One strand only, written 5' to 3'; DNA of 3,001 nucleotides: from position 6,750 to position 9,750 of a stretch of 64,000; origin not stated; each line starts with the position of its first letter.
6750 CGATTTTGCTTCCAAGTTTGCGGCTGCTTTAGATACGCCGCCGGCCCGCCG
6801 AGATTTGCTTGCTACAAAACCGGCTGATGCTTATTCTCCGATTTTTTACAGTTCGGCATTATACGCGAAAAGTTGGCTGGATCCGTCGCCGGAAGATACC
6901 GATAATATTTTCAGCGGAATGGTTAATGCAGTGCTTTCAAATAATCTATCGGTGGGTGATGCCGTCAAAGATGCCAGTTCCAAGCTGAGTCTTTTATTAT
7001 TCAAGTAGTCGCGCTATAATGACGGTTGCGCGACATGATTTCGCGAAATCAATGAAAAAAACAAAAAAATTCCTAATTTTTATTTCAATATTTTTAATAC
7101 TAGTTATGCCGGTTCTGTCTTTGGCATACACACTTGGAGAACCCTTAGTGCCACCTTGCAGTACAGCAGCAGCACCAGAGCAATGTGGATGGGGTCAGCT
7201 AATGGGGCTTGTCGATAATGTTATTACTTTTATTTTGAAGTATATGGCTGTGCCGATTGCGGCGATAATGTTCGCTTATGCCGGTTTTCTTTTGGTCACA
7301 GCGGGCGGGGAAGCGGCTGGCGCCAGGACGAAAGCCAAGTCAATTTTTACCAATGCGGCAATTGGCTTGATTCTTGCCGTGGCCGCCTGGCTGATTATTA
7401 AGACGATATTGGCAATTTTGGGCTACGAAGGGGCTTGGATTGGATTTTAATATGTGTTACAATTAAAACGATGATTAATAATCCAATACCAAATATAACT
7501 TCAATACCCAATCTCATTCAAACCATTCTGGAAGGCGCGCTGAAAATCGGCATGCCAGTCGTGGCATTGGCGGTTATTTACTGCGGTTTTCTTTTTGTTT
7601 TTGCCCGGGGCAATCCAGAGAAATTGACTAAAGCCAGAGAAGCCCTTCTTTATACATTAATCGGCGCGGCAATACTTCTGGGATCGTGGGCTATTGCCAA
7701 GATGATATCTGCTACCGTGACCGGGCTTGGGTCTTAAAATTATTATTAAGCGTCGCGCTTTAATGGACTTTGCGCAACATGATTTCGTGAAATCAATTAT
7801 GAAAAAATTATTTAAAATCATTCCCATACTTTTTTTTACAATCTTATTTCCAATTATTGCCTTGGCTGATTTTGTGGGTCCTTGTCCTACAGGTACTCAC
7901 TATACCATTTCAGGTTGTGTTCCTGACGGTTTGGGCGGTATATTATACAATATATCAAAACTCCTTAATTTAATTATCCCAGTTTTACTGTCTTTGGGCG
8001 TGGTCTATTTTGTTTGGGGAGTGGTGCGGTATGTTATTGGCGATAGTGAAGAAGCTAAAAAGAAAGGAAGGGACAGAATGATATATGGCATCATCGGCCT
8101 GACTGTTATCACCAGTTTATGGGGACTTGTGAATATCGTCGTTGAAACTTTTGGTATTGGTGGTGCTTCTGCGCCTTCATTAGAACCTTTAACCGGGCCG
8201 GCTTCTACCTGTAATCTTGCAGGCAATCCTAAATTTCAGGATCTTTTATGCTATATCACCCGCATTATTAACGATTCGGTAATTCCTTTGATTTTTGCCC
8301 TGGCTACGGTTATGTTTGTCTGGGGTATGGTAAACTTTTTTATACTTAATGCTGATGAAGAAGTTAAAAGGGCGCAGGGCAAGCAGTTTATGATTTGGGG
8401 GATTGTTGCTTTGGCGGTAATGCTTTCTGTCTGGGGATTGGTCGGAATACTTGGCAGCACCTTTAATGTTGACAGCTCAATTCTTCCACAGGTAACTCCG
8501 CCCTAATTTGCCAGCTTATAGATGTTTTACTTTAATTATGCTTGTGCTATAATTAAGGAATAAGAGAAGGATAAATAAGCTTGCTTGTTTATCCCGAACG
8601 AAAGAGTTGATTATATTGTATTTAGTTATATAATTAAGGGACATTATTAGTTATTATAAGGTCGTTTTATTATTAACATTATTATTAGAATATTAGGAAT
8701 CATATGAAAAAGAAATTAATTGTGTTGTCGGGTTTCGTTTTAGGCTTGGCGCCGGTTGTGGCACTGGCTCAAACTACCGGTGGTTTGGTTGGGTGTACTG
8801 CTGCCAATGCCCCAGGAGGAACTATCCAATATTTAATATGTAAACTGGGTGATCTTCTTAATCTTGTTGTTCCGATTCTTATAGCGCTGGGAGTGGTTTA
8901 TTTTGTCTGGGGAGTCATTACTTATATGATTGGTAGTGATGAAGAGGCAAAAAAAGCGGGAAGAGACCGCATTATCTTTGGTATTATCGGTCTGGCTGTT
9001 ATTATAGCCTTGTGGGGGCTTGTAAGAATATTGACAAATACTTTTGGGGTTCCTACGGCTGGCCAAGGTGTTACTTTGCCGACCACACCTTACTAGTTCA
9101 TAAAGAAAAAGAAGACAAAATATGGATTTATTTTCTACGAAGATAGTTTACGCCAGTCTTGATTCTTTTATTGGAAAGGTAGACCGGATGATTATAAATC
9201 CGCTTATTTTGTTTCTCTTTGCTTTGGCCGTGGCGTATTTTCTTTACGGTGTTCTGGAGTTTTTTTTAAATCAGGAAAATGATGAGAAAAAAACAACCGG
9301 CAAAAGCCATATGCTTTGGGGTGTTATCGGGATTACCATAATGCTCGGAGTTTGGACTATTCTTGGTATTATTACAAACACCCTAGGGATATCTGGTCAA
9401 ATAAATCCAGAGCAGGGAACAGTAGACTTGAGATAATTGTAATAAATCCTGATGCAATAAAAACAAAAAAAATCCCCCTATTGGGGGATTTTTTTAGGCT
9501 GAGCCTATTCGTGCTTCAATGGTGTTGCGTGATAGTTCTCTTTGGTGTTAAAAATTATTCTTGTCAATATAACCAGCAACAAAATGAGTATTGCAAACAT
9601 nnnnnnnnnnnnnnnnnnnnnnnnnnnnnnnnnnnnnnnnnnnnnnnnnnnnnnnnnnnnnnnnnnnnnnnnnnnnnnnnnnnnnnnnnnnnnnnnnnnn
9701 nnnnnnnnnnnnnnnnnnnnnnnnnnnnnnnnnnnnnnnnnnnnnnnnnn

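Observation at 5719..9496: Tandem cluster of five T4SS-pilin-like genes, one encoding a fused double pilin, downstream of a solute-binding protein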

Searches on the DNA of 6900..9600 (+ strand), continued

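Call 92: search_with_rna_model(model_id=R1, sources=[L086, L087, L088, L089, L090, L091, L092, L093, L094, L095, L096, L097, L098, L099, L100, L101, L102, L103, L104, L105, L106, L107, L108, L109, L110, L111, L112, L113, L114, L115, L116, L118, L119, L120, L121, L122, L123, L124, L125, L126, L127, L128, L129, L130, L131, L132, L133, L134, L135, L136, L137, L138, L139, L140, L141, L142, L143, L144, L145, L146, L147, L148, L149, L150, L151, L152, L153, L154, L155, L156, L157, L158, L159, L160, L161, L162, L163, L164, L165, L166, L167, L168, L169, L170, L171, L172, L173, L174, L175, L176, L177, L178, L179, L180, L181, L182, L183, L184, L185, L186], max_evalue=0.001, make_alignment=true)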
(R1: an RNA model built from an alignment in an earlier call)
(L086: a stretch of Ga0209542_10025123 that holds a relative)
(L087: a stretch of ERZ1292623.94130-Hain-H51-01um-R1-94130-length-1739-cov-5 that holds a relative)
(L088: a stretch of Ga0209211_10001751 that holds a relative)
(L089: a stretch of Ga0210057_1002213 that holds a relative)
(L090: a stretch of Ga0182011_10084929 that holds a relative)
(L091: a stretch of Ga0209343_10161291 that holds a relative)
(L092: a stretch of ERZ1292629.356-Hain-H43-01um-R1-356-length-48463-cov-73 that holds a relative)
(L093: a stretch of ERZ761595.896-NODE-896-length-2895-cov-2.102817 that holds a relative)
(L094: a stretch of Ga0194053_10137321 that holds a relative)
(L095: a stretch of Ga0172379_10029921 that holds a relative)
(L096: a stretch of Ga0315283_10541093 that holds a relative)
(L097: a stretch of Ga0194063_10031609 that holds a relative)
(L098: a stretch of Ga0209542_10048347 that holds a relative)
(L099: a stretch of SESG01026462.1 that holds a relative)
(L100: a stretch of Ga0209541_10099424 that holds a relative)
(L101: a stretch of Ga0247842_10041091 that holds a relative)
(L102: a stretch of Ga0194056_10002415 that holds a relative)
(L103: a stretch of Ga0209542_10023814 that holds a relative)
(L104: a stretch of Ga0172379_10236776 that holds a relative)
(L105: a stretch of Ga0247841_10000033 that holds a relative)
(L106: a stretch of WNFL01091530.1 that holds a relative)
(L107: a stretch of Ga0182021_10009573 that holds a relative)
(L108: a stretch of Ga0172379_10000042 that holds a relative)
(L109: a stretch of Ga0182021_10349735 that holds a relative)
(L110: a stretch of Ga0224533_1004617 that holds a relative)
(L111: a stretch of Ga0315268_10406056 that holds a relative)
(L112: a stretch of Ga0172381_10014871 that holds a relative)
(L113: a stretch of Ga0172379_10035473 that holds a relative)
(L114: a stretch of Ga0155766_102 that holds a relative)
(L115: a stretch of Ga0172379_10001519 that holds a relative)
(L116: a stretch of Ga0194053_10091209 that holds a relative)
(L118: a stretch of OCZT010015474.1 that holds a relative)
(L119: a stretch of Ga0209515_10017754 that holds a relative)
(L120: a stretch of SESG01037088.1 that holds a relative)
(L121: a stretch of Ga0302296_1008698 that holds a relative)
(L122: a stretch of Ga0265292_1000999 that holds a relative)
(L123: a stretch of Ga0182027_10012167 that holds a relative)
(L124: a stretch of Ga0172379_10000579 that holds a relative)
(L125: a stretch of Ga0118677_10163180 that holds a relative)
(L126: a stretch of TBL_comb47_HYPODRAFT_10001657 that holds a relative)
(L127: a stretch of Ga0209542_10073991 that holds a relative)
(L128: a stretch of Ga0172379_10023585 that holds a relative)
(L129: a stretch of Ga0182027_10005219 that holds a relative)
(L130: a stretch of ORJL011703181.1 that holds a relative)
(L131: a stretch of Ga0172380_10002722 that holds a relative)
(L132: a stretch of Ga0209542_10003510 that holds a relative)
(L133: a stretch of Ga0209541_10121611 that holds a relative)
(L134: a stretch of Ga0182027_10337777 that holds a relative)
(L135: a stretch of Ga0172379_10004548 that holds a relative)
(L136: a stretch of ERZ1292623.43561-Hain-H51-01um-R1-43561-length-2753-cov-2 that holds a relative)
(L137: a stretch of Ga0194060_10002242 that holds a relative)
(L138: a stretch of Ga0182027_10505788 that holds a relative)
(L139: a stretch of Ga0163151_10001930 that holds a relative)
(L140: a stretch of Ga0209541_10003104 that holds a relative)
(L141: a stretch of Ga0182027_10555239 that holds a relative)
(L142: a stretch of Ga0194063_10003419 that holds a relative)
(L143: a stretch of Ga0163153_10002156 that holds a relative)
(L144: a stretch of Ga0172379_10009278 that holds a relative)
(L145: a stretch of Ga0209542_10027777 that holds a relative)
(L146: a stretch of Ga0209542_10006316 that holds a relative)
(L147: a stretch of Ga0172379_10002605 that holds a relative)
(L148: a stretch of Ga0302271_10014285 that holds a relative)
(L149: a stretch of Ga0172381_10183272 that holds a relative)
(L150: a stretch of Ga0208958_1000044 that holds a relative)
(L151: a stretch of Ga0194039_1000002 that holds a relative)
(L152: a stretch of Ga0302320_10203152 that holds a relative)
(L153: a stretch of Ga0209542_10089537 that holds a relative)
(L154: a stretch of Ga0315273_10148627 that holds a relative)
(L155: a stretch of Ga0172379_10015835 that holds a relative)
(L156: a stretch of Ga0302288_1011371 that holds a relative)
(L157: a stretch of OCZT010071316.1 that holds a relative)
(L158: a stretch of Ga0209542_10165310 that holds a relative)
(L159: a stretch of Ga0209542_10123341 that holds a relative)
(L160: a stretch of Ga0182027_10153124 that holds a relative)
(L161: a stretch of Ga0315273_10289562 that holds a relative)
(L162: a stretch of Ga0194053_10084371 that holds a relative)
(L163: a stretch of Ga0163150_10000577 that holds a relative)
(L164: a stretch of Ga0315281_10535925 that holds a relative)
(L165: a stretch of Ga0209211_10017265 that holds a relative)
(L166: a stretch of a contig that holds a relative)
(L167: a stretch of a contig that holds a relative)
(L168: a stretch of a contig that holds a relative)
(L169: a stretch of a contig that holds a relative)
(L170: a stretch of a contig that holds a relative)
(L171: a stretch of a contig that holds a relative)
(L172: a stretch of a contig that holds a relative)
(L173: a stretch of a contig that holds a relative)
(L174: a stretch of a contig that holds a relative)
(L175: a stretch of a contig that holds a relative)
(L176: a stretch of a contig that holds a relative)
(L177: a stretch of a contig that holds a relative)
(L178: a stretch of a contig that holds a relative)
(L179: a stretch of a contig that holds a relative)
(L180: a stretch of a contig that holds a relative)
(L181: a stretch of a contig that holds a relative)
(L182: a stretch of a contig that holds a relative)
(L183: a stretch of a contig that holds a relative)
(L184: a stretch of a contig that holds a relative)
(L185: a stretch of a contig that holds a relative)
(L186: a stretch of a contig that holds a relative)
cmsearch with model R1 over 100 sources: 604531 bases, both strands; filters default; matches with E-value up to 0.001: 109.
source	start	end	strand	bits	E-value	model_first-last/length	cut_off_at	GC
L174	7792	7850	-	81.7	8.4e-15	1-59/59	no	0.41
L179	6522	6580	-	81.7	8.4e-15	1-59/59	no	0.41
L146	6515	6574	-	80.8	1.3e-14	1-59/59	no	0.4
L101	967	1026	+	80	2e-14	1-59/59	no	0.4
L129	3940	3998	-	79.9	2e-14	1-59/59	no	0.44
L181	9408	9467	+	79.7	2.3e-14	1-59/59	no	0.4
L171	4495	4553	+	79.6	2.4e-14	1-59/59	no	0.41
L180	688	747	-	78.6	3.8e-14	1-59/59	no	0.4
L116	1171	1229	-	78.6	3.9e-14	1-59/59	no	0.39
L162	307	366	-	78.6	3.9e-14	1-59/59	no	0.38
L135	10673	10732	-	78.4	4.2e-14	1-59/59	no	0.42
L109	704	763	+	78.2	4.7e-14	1-59/59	no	0.42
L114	5252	5310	+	78.1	4.9e-14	1-59/59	no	0.46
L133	256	314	+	78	5.3e-14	1-59/59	no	0.47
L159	2442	2500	-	78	5.3e-14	1-59/59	no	0.47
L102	3782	3841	+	77.8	5.9e-14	1-59/59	no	0.43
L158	559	618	-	77.7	6e-14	1-59/59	no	0.4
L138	555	614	-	77.7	6.1e-14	1-59/59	no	0.38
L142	2485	2544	+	77.6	6.4e-14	1-59/59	no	0.4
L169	8930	8989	+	77.5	6.9e-14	1-59/59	no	0.37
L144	3456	3515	+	77.3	7.5e-14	1-59/59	no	0.4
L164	637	696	+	77.3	7.5e-14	1-59/59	no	0.4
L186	2202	2261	+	77.2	7.9e-14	1-59/59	no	0.43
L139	1465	1523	+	76.6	1.1e-13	1-59/59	no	0.41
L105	151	209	+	76.4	1.2e-13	1-59/59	no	0.37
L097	487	546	-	76.2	1.3e-13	1-59/59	no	0.42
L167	1299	1358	-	75.9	1.5e-13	1-59/59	no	0.35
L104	800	859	+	75.8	1.5e-13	1-59/59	no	0.38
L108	11073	11132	-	75.3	2e-13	1-59/59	no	0.4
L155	6701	6760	-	75.3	2.1e-13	1-59/59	no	0.38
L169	7218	7277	+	75.1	2.2e-13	1-59/59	no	0.4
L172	4196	4255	-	74.9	2.5e-13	1-59/59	no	0.4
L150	1070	1128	+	74.8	2.6e-13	1-59/59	no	0.39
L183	4181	4239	-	74.8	2.6e-13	1-59/59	no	0.39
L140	5478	5537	-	74.6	2.8e-13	1-59/59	no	0.38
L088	2179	2238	+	74.2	3.6e-13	1-59/59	no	0.42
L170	3486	3545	-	74.2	3.6e-13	1-59/59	no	0.42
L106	1010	1068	-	73.8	4.3e-13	1-59/59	no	0.42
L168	838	896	+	73.5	5e-13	1-59/59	no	0.44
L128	340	398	+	73.1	6e-13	1-59/59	no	0.47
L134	467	525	-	73.1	6.1e-13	1-59/59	no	0.46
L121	5558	5616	-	73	6.3e-13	1-59/59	no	0.41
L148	3410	3468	-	73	6.3e-13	1-59/59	no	0.41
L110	1397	1455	+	72.8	6.9e-13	1-59/59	no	0.41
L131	10694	10752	+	72.5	8.1e-13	1-59/59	no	0.37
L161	1081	1140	+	71.9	1.1e-12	1-59/59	no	0.4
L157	2111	2170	+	71.8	1.2e-12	1-59/59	no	0.45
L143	2703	2762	-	71.8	1.2e-12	1-59/59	no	0.43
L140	6300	6355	-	71.1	1.6e-12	1-59/59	no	0.45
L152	377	437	+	70.9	1.8e-12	1-59/59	no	0.38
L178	319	378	-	70.8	1.9e-12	1-59/59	no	0.43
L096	554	613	+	70.6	2.1e-12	1-59/59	no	0.35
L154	2392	2450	-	70.5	2.2e-12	1-59/59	no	0.41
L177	1090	1148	+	70.3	2.4e-12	1-59/59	no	0.46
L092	10285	10344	-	70.2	2.5e-12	1-59/59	no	0.37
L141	325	384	+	70.1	2.6e-12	1-59/59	no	0.4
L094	15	73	+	69.9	3e-12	1-59/59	no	0.41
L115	8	66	-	69.4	3.8e-12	1-59/59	no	0.46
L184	166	224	-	69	4.7e-12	1-59/59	no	0.41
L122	6820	6878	-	68.6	5.6e-12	1-59/59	no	0.41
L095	2752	2811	+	68.3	6.7e-12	1-59/59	no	0.43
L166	5636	5694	+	68.1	7.1e-12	1-59/59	no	0.41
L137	1102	1160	-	68.1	7.1e-12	1-59/59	no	0.46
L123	5523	5581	-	67.7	9e-12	1-59/59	no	0.46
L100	615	673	+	67.4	1e-11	1-59/59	no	0.46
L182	601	659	+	67.4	1e-11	1-59/59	no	0.47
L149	979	1037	-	66.1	2e-11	1-59/59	no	0.42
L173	952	1010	-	66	2e-11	1-59/59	no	0.44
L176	4242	4302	+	65.7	2.4e-11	1-59/59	no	0.43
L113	4319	4377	+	65.5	2.6e-11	1-59/59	no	0.44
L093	1126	1186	-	65.5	2.7e-11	1-59/59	no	0.41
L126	3541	3599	-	64.6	4.1e-11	1-59/59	no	0.47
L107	1450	1507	+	64.3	4.8e-11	1-59/59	no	0.41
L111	1168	1227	+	64.1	5.3e-11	1-59/59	no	0.45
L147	8410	8465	+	64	5.7e-11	1-59/59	no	0.46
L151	1635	1693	-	63.8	6.2e-11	1-59/59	no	0.44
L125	169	227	+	63.6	6.8e-11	1-59/59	no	0.47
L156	1527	1585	+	63.6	6.8e-11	1-59/59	no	0.47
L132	2226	2286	-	63.4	7.5e-11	1-59/59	no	0.43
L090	936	993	+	62.6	1.1e-10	1-59/59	no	0.43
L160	425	482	+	62.6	1.1e-10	1-59/59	no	0.43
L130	300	358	-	61.1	2.4e-10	1-59/59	no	0.42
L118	1124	1183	+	60.7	3e-10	1-59/59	no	0.43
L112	373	427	+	60.4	3.3e-10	1-59/59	no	0.42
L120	3665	3723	+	60.4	3.4e-10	1-59/59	no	0.49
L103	4513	4572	-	60.3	3.5e-10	1-59/59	no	0.47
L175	3647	3705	+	59.2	6e-10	1-59/59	no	0.46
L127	3647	3706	+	58.9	7e-10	1-59/59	no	0.48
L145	12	112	-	57.6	1.3e-09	1-59/59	no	0.5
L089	9016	9075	+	57.2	1.7e-09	1-59/59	no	0.45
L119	5594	5653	+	55.8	3.3e-09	1-59/59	no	0.45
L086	6380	6438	+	55.7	3.5e-09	1-59/59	no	0.46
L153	3031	3129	+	55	4.8e-09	1-59/59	no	0.51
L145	1985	2045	-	55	5e-09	1-59/59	no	0.41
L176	2252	2312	+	55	5e-09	1-59/59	no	0.41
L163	1824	1919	+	54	8.2e-09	1-59/59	no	0.39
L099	626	683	-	53.7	9.3e-09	1-59/59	no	0.47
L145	3474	3535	-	53.5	1.1e-08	1-59/59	no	0.42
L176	762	823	+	53.5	1.1e-08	1-59/59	no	0.42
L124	1634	1728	+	53.2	1.2e-08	1-59/59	no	0.38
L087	1383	1477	-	53.1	1.3e-08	1-59/59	no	0.42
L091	31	90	-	52.1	2.1e-08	1-59/59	no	0.48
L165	4535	4594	+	52.1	2.1e-08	1-59/59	no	0.48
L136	2417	2486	+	51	3.6e-08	1-59/59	no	0.33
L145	5039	5098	-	49.5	7.7e-08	1-59/59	no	0.47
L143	771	866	-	49.2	8.8e-08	1-59/59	no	0.39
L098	137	231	+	43.4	1.6e-06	1-59/59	no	0.51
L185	1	46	+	43.3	1.7e-06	15-59/59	5'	0.41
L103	1453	1511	-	35.9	6.8e-05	1-59/59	no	0.44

Alignment A7: 109 matches aligned to the model, 112 columns, each read 5' to 3' on its own strand. Consensus structure (alignment columns), stored with it:
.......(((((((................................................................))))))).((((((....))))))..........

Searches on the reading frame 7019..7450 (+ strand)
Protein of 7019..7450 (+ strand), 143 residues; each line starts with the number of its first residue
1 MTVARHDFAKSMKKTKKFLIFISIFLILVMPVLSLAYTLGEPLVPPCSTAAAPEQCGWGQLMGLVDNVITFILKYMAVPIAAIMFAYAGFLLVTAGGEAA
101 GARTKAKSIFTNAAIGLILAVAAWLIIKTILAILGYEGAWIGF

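Call 3: search_protein_families(library=pfam, max_evalue=1, proteins=[window:7019-7450:+])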
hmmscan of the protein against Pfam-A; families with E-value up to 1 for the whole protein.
window:7019-7450:+ (143 aa): 3 families
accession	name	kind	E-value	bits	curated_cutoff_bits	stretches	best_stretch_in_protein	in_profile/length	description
PF18895.5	T4SS_pilin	-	5.2e-08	33.3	26.6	1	72-130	15-71/71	Type IV secretion system pilin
PF04956.18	TrbC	-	0.052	14.2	27.9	1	10-129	4-97/98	TrbC/VIRB2 pilin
PF01275.24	Myelin_PLP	-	0.086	13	23.8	1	72-133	64-123/231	Myelin proteolipid protein (PLP or lipophilin)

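Call 42: search_protein_families(library=ncbifam, max_evalue=0.01, proteins=[window:7052-7450:+])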
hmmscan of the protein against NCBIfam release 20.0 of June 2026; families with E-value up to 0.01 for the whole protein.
window:7052-7450:+ (132 aa): 1 family
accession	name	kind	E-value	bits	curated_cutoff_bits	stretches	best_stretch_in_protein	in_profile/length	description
NF038396.1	NF038396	subfamily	0.0049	16.7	40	1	59-90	4-35/59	NF038396 family protein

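Call 49: list_cluster_members(proteins=[window:7019-7447:+, window:7471-7734:+, P0001, window:8704-9093:+, window:9122-9433:+, window:5719-7005:+, window:45708-47807:+, window:54005-55531:+])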
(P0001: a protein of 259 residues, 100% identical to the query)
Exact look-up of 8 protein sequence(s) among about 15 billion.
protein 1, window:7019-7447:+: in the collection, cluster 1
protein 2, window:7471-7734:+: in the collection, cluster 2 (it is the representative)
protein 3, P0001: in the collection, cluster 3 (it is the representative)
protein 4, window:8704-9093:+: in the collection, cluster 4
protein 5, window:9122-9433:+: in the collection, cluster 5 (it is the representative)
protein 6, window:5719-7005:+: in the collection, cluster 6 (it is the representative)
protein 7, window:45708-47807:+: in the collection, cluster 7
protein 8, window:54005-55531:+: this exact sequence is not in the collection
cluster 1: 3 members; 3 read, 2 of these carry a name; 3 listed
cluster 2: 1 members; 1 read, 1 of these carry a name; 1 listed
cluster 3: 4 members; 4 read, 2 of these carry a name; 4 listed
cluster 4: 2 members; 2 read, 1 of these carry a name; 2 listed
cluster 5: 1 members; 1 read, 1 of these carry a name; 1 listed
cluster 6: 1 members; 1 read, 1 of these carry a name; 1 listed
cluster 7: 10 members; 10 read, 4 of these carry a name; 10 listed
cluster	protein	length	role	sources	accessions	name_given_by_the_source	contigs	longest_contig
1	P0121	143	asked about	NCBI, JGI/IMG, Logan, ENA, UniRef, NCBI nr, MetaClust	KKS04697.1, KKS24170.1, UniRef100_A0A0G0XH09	MAG: hypothetical protein UU82_C0010G0018 [Candidatus Nomurabacteria bacterium ... | Uncharacterized protein n=3 Tax=Candidatus Nomuraibacteriota TaxID=1752729 ... | MAG: hypothetical protein UU58_C0004G0020 [Candidatus Nomurabacteria bacterium ...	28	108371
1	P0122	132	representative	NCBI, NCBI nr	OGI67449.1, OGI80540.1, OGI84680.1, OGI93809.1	hypothetical protein A2823_00970 [Candidatus Nomurabacteria bacterium ... | MAG: hypothetical protein A2823_00970 [Candidatus Nomurabacteria bacterium ...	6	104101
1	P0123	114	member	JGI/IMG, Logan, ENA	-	-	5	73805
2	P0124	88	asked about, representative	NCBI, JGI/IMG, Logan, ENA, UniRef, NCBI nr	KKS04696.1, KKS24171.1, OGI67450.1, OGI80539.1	MAG: hypothetical protein UU82_C0010G0019 [Candidatus Nomurabacteria bacterium ... | Uncharacterized protein n=3 Tax=Candidatus Nomuraibacteriota TaxID=1752729 ... | MAG: hypothetical protein UU58_C0004G0019 [Candidatus Nomurabacteria bacterium ...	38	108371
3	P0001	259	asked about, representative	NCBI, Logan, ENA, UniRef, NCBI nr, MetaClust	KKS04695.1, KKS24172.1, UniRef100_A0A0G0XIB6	MAG: hypothetical protein UU82_C0010G0020 [Candidatus Nomurabacteria bacterium ... | Uncharacterized protein n=3 Tax=Candidatus Nomuraibacteriota TaxID=1752729 ... | MAG: hypothetical protein UU58_C0004G0018 [Candidatus Nomurabacteria bacterium ...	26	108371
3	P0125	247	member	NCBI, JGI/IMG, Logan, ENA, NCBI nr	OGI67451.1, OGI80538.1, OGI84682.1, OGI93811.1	hypothetical protein A2823_00980 [Candidatus Nomurabacteria bacterium ... | MAG: hypothetical protein A2823_00980 [Candidatus Nomurabacteria bacterium ...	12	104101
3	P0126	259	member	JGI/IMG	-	-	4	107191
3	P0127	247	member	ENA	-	-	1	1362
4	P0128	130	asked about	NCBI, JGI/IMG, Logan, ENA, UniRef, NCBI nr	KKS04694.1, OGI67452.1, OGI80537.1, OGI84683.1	MAG: hypothetical protein UU58_C0004G0017 [Candidatus Nomurabacteria bacterium ... | DUF4190 domain-containing protein n=3 Tax=Candidatus Nomuraibacteriota TaxID=1752729 ...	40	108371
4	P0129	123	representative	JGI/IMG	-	-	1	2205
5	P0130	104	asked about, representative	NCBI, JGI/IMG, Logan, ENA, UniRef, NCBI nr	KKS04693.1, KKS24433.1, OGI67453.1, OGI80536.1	MAG: hypothetical protein UU82_C0006G0031 [Candidatus Nomurabacteria bacterium ... | Uncharacterized protein n=3 Tax=Candidatus Nomuraibacteriota TaxID=1752729 ... | MAG: hypothetical protein UU58_C0004G0016 [Candidatus Nomurabacteria bacterium ...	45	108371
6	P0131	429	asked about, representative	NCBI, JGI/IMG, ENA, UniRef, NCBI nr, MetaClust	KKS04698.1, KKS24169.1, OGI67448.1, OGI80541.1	MAG: hypothetical protein UU82_C0010G0017 [Candidatus Nomurabacteria bacterium ... | ABC transporter substrate-binding protein n=3 Tax=Candidatus Nomuraibacteriota ... | MAG: hypothetical protein UU58_C0004G0021 [Candidatus Nomurabacteria bacterium ...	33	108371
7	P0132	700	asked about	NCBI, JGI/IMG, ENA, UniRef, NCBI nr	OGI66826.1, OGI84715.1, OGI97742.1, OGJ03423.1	hypothetical protein A2823_01155 [Candidatus Nomurabacteria bacterium ... | Uncharacterized protein n=1 Tax=Candidatus Nomurabacteria bacterium ... | MAG: hypothetical protein A2823_01155 [Candidatus Nomurabacteria bacterium ...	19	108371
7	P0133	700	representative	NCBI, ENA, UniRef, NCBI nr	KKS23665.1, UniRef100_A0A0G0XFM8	MAG: hypothetical protein UU82_C0023G0014 [Candidatus Nomurabacteria bacterium ... | Uncharacterized protein n=1 Tax=Candidatus Nomurabacteria bacterium GW2011_GWC2_41_8 ...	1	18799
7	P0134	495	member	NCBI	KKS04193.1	MAG: hypothetical protein UU58_C0009G0015, partial [Candidatus Nomurabacteria bacterium ...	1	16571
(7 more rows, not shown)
